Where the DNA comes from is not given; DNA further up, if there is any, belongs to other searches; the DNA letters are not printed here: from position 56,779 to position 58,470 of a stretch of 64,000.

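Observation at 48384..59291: LacI-gated locus that may be an uncharacterised riboside-scavenging system (ABC-type counterpart of E. coli yegTUV)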

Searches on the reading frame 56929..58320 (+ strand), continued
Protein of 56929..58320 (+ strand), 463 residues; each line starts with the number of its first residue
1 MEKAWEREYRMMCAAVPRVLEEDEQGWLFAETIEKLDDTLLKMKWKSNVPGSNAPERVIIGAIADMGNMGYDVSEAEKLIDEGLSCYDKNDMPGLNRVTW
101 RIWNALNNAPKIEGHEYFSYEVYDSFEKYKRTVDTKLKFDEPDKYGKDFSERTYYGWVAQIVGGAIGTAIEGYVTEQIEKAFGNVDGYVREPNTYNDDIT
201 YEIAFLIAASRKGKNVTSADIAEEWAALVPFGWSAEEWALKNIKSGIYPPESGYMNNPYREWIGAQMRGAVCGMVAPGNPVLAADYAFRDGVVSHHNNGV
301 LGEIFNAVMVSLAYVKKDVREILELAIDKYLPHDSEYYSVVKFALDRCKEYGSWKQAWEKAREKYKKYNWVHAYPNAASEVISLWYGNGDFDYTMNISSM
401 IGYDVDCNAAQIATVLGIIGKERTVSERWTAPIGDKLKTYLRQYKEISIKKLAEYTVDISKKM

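Call 42: list_cluster_members(proteins=[window:56929-58320:+, window:58335-59291:+, window:49635-51095:+, window:27652-29490:+, window:31741-33360:+, window:16710-18401:+, window:6575-8107:+])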
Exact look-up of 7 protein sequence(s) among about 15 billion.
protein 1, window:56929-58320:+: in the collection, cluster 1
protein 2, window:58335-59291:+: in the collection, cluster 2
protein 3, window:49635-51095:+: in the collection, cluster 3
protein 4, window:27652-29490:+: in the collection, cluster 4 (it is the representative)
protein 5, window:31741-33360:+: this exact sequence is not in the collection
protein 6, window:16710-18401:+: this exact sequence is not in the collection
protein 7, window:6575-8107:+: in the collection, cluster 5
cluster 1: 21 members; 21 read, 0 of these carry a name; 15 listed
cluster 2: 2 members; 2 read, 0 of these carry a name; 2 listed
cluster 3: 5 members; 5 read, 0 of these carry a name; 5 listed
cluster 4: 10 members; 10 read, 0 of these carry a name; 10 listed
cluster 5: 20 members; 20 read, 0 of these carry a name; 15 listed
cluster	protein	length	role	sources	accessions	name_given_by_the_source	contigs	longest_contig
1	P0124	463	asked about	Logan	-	-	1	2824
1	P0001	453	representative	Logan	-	-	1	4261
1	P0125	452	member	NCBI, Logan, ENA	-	-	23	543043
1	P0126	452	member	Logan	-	-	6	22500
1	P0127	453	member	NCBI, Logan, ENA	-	-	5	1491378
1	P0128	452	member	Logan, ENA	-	-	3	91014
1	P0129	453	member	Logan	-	-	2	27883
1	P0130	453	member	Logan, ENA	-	-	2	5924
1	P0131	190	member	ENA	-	-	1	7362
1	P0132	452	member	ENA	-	-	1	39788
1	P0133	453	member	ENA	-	-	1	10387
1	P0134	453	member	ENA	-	-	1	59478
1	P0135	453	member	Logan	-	-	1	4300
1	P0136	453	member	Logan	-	-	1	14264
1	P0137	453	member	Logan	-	-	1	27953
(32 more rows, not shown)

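Call 65: search_solved_structures(query=L045:9267-9923:+, max_evalue=0.001)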
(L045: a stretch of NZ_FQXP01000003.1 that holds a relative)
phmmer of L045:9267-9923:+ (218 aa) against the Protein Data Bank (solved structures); distinct sequences matched with E-value up to 0.001: 5.
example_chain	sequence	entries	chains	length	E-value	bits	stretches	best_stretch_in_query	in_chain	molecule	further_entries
3eef_A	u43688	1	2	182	2.1e-10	43.9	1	37-160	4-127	N-carbamoylsarcosine amidase related protein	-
1ilw_A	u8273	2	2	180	1.8e-09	40.9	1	36-162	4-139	180 aa long hypothetical Pyrazinamidase/nicotinamidase | 180aa long hypothetical Pyrazinamidase/Nicotinamidase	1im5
3hb7_A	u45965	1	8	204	6.8e-09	39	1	36-159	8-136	Isochorismatase hydrolase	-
29iv_A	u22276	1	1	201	1.5e-07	34.6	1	34-162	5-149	nicotinamidase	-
2wt9_A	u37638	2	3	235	0.00081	22.4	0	30-94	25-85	NICOTINAMIDASE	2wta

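Call 68: search_protein_families(library=pfam, proteins=[L045:7400-9187:+, L059:8623-9972:+, L059:7361-8473:-, L071:6830-7948:+, L071:7991-8470:+, L050:2475-3545:+, L050:1442-2536:+, L050:5186-6130:-, L079:11757-12383:+, L079:9002-9418:+], max_evalue=0.0001)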
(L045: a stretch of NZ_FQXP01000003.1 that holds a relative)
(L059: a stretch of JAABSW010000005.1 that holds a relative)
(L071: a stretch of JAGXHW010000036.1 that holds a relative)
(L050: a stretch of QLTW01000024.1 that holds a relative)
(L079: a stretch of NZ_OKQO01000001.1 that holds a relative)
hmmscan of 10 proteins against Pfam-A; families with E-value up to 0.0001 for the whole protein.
L045:7400-9187:+ (595 aa): 3 families
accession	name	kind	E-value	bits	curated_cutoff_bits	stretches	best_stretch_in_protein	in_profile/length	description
PF01368.27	DHH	-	4.9e-28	98.4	28.1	1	85-242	2-124/125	DHH family, N-terminal domain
PF17768.7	RecJ_OB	-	1.2e-24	86.9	27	1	467-589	1-106/107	RecJ OB domain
PF02272.25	DHHA1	-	2.1e-18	67.1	25.9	1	361-454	2-100/102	DHHA1 domain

L059:8623-9972:+ (449 aa): 2 families
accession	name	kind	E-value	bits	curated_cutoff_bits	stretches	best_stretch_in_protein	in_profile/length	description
PF07969.17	Amidohydro_3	-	3.3e-22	80.1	29.7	2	332-431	369-469/472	Amidohydrolase family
PF01979.26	Amidohydro_1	-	2e-18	67.2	25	2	323-432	235-344/345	Amidohydrolase family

L059:7361-8473:- (370 aa): 3 families
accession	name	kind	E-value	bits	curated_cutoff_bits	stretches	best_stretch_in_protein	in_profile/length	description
PF06925.17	MGDG_synth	-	7e-25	88.5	25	1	17-175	1-169/169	Monogalactosyldiacylglycerol (MGDG) synthase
PF04101.22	Glyco_tran_28_C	-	1.1e-08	35.8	22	1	224-352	31-165/166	Glycosyltransferase family 28 C-terminal domain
PF00534.26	Glycos_transf_1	-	2.4e-06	27.6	26.4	1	226-342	49-170/172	Glycosyl transferases group 1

L071:6830-7948:+ (372 aa): 2 families
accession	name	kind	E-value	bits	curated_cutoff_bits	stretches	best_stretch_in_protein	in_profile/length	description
PF01546.33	Peptidase_M20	-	6e-24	85.5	24.6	1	66-370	1-205/206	Peptidase family M20/M25/M40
PF07687.19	M20_dimer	-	3.3e-07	30.7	21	1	170-269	2-101/107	Peptidase dimerisation domain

L071:7991-8470:+ (159 aa): 1 family
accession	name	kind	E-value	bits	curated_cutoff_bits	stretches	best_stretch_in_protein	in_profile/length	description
PF01641.26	SelR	-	5.1e-45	152.6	24.9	1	29-143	1-116/116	SelR domain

L050:2475-3545:+ (356 aa): 2 families
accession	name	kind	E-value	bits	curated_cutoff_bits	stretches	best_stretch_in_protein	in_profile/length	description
PF02769.27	AIRS_C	-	6.6e-25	88.5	23.1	1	182-328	1-149/156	AIR synthase related protein, C-terminal domain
PF00586.29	AIRS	-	2.8e-18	66.8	24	1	66-170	11-112/112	AIR synthase related protein, N-terminal domain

L050:1442-2536:+ (364 aa): 1 family
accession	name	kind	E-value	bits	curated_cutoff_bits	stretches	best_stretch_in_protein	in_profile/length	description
PF01924.21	HypD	-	3.3e-138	461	25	1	13-361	3-350/351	Hydrogenase formation hypA family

L050:5186-6130:- (314 aa): 1 family
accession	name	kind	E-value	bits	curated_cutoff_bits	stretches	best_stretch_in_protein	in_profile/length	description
PF02653.21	BPD_transp_2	-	4.5e-42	144.5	26.8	1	28-291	2-268/269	Branched-chain amino acid transport system / permease component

L079:11757-12383:+ (208 aa): 0 families

L079:9002-9418:+ (138 aa): 1 family
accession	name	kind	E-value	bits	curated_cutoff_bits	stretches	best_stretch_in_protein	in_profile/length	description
PF07009.16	NusG_II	-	4.2e-16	59.5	29.6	1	15-137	3-103/107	NusG domain II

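Call 69: search_protein_families(library=ncbifam, proteins=[L059:8623-9972:+, L071:8626-9984:+, L045:9267-9923:+], max_evalue=0.001)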
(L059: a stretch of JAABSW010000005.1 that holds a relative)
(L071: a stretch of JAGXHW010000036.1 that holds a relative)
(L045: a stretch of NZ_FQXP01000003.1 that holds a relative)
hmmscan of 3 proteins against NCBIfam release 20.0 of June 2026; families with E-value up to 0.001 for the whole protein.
L059:8623-9972:+ (449 aa): 54 families (the best 25 are shown)
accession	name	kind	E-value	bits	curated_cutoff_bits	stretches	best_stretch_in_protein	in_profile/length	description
NF006560.0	PRK09061.1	subfamily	8.5e-75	252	340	1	2-449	27-512/517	amidohydrolase family protein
NF006689.0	PRK09237.1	equivalog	2e-18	66.2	371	1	3-98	5-100/383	amidohydrolase/deacetylase family metallohydrolase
NF006844.0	PRK09357.2-5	equivalog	4e-18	65.6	701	2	3-61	4-63/422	dihydroorotase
NF006839.0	PRK09357.1-4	equivalog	1.2e-15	57.1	576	2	4-61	3-61/422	dihydroorotase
NF005791.0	PRK07627.1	equivalog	3e-15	56.1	442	2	1-61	1-63/425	dihydroorotase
TIGR00857.1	pyrC_multi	subfamily_domain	6.8e-15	55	279.05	2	342-406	308-371/412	dihydroorotase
NF009060.0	PRK12394.1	equivalog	4.9e-14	51.9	442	2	4-95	6-96/381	metallo-dependent hydrolase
NF006837.0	PRK09357.1-2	equivalog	3.2e-13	49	575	2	352-405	331-383/428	dihydroorotase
TIGR03121.1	one_C_dehyd_A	equivalog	3.6e-12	45.3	392.75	1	3-61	2-61/556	formylmethanofuran dehydrogenase subunit A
NF004839.0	PRK06189.1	equivalog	4.4e-12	45.4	631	2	5-62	7-63/451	allantoinase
NF006845.0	PRK09357.2-6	equivalog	9.8e-12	44.2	728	1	1-63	1-65/428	dihydroorotase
NF009941.0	PRK13404.1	subfamily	1.5e-11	43.6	647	2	3-94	6-91/478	dihydropyrimidinase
TIGR02033.1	D-hydantoinase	equivalog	2.8e-11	43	393.25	1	19-63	15-61/454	dihydropyrimidinase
NF003271.0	PRK04250.1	equivalog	6.6e-11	41.5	405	2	21-89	19-87/407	dihydroorotase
NF002668.0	PRK02382.1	equivalog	1.7e-10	40.2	452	1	353-408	322-376/436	dihydroorotase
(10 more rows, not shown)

L071:8626-9984:+ (452 aa): 55 families (the best 25 are shown)
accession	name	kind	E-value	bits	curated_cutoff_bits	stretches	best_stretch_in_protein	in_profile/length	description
NF006560.0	PRK09061.1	subfamily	1.1e-79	268.1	340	1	2-450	27-513/517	amidohydrolase family protein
NF006689.0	PRK09237.1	equivalog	1.8e-18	66.3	371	1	3-98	5-100/383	amidohydrolase/deacetylase family metallohydrolase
NF006844.0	PRK09357.2-5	equivalog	2.1e-18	66.6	701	2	3-85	4-83/422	dihydroorotase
NF005791.0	PRK07627.1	equivalog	7.4e-16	58.1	442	2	1-61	1-63/425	dihydroorotase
NF006839.0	PRK09357.1-4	equivalog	7.5e-15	54.4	576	1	4-64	3-65/422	dihydroorotase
TIGR00857.1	pyrC_multi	subfamily_domain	1.8e-13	50.3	279.05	2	20-65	5-51/412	dihydroorotase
NF009060.0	PRK12394.1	equivalog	1.1e-12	47.5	442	1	4-94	6-95/381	metallo-dependent hydrolase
TIGR03121.1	one_C_dehyd_A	equivalog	3.4e-12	45.4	392.75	1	3-61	2-61/556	formylmethanofuran dehydrogenase subunit A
NF006845.0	PRK09357.2-6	equivalog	3.6e-12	45.7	728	1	1-82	1-80/428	dihydroorotase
NF006837.0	PRK09357.1-2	equivalog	1.2e-11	43.9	575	2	2-62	2-63/428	dihydroorotase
NF009941.0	PRK13404.1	subfamily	1.3e-11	43.8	647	1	4-94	7-91/478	dihydropyrimidinase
NF006841.0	PRK09357.2-2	equivalog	3.8e-11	42.3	640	2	339-406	313-379/421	dihydroorotase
TIGR02033.1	D-hydantoinase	equivalog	5.2e-11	42.1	393.25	1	19-88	15-88/454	dihydropyrimidinase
NF004839.0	PRK06189.1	equivalog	9.9e-11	40.9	631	1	5-63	7-64/451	allantoinase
NF006843.0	PRK09357.2-4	equivalog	1.2e-10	40.9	786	1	1-64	1-65/431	dihydroorotase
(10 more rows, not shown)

L045:9267-9923:+ (218 aa): 2 families
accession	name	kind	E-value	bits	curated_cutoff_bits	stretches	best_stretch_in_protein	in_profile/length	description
NF008623.0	PRK11609.1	equivalog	1.6e-09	37.8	174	1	35-93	3-61/213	bifunctional nicotinamidase/pyrazinamidase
NF050097.1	BiurAmidohydBiuH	equivalog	0.00024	20.6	370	0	109-160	116-168/221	biuret amidohydrolase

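Call 80: search_solved_structures(query=L028:8683-9987:+, max_evalue=1e-20)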
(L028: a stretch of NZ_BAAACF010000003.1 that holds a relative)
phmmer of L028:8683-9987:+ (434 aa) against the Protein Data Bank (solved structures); distinct sequences matched with E-value up to 1e-20: 9.
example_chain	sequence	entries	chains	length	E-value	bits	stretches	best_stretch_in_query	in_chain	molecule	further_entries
3lnp_A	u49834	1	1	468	1e-52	182.8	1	48-409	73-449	Amidohydrolase family Protein OLEI01672_1_465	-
4dyk_A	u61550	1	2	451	6.1e-48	167.1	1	43-408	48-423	AMIDOHYDROLASE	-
4gbd_A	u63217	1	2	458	6.6e-48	167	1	43-408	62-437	Putative uncharacterized protein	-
1j6p_A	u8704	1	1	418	7.9e-47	163.4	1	9-422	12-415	METAL-DEPENDENT HYDROLASE OF CYTOSINEDEMANIASE/CHLOROHYDROLASE FAMILY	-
1p1m_A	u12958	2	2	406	1.7e-46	162.3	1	11-422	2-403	Hypothetical protein TM0936 | Uncharacterized protein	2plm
4f0r_A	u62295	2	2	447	2.3e-46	161.9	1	23-402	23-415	5-methylthioadenosine/S-adenosylhomocysteine deaminase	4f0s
4dzh_A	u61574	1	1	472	1.6e-38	136.1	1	58-396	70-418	AMIDOHYDROLASE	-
7ww2_A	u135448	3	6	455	4.2e-25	91.8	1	47-402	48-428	8-oxoguanine deaminase | Hydroxydechloroatrazine ethylaminohydrolase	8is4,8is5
3hpa_A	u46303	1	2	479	1.1e-24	90.5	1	27-404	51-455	AMIDOHYDROLASE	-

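Call 81: search_protein_representatives(protein=window:56929-58320:+)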
Query: 463 residues. Proteins with E-value up to 0.001 (for the whole library): 2603; up to 1e-10: 1659; up to 1e-30: 391. The best 150 are listed.
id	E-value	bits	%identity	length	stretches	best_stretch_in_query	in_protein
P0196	4.0e-139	480.9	47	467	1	3-459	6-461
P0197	3.5e-128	444.8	45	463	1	1-459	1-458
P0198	1.4e-127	442.8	47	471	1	1-458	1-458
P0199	1.8e-125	435.9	46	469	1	2-459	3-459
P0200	1.9e-121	422.6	48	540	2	148-461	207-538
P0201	7.3e-118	410.8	52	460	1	123-459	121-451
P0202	4.8e-116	404.8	42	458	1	19-460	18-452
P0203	1.9e-112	393.0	41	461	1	3-462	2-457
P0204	1.3e-111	390.2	46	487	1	10-462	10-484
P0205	8.4e-111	387.5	43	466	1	1-457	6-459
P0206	9.4e-110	384.0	44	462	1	3-462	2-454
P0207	5.7e-105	368.3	42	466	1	20-457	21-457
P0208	1.1e-102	360.7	41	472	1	23-457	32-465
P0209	2.2e-101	356.5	41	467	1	1-462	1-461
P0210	3.4e-99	349.2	99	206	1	305-463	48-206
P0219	4.9e-83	296.0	41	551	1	146-454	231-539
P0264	2.5e-46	174.9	36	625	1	150-458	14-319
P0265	4.0e-46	174.2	33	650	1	147-445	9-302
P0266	1.1e-45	172.8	38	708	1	143-435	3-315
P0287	1.3e-42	162.7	36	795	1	182-456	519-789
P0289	2.1e-42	162.0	32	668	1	149-459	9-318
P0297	7.1e-42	160.2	36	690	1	147-437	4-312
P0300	1.7e-41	159.0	34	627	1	195-455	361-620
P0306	4.1e-41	157.7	36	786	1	195-460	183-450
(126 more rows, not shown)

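Call 82: search_protein_families(library=pfam, proteins=[P0264, P0265, P0266, P0289, P0297, P0287, P0300, P0306, P0200, P0219], max_evalue=0.0001)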
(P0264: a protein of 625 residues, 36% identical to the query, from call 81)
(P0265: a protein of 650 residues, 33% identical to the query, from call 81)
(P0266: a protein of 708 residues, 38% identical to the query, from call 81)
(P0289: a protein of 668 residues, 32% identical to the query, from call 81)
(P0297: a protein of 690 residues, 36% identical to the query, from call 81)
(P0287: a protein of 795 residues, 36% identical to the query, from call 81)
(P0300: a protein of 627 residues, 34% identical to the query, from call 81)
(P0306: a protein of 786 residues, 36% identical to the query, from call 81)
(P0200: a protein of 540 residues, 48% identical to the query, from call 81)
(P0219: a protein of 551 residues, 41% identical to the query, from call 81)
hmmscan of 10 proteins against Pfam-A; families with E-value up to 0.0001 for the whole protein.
P0264 (625 aa): 1 family
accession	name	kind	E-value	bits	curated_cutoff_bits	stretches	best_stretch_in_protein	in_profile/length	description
PF03747.19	ADP_ribosyl_GH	-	1.4e-40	140.2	26.2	1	19-288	1-287/287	ADP-ribosylglycohydrolase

P0265 (650 aa): 1 family
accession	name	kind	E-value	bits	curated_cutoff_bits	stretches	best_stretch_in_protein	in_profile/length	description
PF03747.19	ADP_ribosyl_GH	-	6.1e-44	151.2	26.2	1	17-284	1-286/287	ADP-ribosylglycohydrolase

P0266 (708 aa): 2 families
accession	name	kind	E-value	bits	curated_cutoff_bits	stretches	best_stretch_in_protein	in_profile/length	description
PF03747.19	ADP_ribosyl_GH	-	1.4e-48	166.5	26.2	1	16-307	2-286/287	ADP-ribosylglycohydrolase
PF06439.18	3keto-disac_hyd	-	3.6e-07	30.9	26.8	1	541-706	6-186/187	3-keto-disaccharide hydrolase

P0289 (668 aa): 1 family
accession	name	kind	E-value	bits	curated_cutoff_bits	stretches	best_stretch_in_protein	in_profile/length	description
PF03747.19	ADP_ribosyl_GH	-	2.4e-42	146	26.2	1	15-283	1-286/287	ADP-ribosylglycohydrolase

P0297 (690 aa): 1 family
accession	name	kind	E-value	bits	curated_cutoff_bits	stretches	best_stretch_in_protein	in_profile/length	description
PF03747.19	ADP_ribosyl_GH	-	1.3e-57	196.1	26.2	1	13-302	2-286/287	ADP-ribosylglycohydrolase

P0287 (795 aa): 5 families
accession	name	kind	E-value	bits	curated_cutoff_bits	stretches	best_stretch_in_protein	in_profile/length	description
PF03747.19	ADP_ribosyl_GH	-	6.2e-43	147.9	26.2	1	455-761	1-287/287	ADP-ribosylglycohydrolase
PF13377.12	Peripla_BP_3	-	3.8e-24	86.1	26.5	1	178-334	2-167/167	Periplasmic binding protein-like domain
PF00532.27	Peripla_BP_1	-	8.2e-23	81.7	22.2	1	70-314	2-259/281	Periplasmic binding proteins and sugar binding domain of LacI family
PF13407.12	Peripla_BP_4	-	2.8e-16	60.3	35.1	1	73-287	2-222/258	Periplasmic binding protein domain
PF00356.27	LacI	-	4e-11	43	27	1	15-57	4-45/46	Bacterial regulatory proteins, lacI family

P0300 (627 aa): 2 families
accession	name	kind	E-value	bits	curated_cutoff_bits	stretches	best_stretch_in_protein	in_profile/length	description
PF03747.19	ADP_ribosyl_GH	-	7.2e-43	147.7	26.2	1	292-591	1-285/287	ADP-ribosylglycohydrolase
PF00326.27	Peptidase_S9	-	8.3e-05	22.6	22.6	0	43-106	50-112/213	Prolyl oligopeptidase family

P0306 (786 aa): 2 families
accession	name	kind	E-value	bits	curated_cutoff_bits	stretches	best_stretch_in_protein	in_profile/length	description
PF00294.29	PfkB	-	2.7e-60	204.7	25.8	1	482-769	3-301/302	pfkB family carbohydrate kinase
PF03747.19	ADP_ribosyl_GH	-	4.6e-47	161.5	26.2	1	111-418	1-287/287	ADP-ribosylglycohydrolase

P0200 (540 aa): 1 family
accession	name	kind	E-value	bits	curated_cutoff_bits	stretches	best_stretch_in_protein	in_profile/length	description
PF03747.19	ADP_ribosyl_GH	-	3.8e-37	129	26.2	1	215-504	2-286/287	ADP-ribosylglycohydrolase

P0219 (551 aa): 3 families
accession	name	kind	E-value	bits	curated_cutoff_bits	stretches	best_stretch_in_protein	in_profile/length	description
PF03747.19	ADP_ribosyl_GH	-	1.2e-49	169.9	26.2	1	241-512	2-286/287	ADP-ribosylglycohydrolase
PF01381.28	HTH_3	-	8.2e-09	35.8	23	1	7-54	1-48/55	Helix-turn-helix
PF13560.12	HTH_31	-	1.1e-06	29.2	27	1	3-58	2-58/64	Helix-turn-helix domain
